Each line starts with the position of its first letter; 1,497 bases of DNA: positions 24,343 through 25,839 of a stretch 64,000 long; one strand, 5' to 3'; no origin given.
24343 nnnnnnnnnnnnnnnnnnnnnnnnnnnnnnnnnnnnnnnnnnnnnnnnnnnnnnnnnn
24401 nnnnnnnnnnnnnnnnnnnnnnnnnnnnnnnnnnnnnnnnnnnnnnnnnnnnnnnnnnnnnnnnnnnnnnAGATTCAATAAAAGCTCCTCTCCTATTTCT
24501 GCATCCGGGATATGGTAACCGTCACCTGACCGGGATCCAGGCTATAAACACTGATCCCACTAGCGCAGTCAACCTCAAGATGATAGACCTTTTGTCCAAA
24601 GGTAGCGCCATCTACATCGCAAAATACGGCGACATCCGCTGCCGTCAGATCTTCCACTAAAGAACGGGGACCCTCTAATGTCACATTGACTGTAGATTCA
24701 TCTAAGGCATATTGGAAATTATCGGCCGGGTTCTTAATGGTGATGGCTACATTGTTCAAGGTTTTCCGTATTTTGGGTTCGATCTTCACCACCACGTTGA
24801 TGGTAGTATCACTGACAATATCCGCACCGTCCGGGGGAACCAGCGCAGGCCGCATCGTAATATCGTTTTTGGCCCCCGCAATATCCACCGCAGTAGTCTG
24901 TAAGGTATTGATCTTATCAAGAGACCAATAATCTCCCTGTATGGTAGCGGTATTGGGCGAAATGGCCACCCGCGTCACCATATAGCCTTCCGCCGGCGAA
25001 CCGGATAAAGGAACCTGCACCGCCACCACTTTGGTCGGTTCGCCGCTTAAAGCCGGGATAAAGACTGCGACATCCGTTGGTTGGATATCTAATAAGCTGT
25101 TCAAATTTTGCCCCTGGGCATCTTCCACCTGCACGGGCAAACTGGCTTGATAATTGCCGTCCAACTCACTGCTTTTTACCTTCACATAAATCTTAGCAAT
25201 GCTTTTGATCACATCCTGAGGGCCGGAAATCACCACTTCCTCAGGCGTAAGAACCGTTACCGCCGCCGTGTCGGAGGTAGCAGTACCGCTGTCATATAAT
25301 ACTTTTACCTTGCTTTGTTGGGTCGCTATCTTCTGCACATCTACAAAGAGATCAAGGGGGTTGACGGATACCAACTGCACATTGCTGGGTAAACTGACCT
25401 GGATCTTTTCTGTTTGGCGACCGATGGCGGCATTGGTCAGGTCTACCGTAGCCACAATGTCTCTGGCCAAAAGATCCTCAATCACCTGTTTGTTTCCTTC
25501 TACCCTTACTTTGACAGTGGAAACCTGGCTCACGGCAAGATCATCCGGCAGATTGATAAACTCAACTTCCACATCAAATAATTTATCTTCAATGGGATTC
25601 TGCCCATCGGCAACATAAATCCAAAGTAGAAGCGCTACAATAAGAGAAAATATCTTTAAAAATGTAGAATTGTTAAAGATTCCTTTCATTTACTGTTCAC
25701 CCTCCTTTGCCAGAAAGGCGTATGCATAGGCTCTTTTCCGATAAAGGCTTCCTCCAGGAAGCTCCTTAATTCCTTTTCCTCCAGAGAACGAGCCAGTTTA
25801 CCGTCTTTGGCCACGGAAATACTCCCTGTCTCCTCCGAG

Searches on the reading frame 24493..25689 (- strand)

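Call 14: search_protein_families(library=ncbifam, max_evalue=1e-10, proteins=[window:24493-25689:-])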
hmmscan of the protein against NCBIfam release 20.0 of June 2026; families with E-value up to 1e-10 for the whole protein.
window:24493-25689:- (398 aa): 0 families

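Call 31: search_protein_families(library=pfam, max_evalue=0.01, proteins=[window:24493-25689:-])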
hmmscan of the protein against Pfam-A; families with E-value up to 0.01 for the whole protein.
window:24493-25689:- (398 aa): 1 family
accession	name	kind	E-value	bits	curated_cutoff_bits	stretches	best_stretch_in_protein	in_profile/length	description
PF07949.17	YbbR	-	4e-32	110.8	22.3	4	226-301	6-81/81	YbbR-like protein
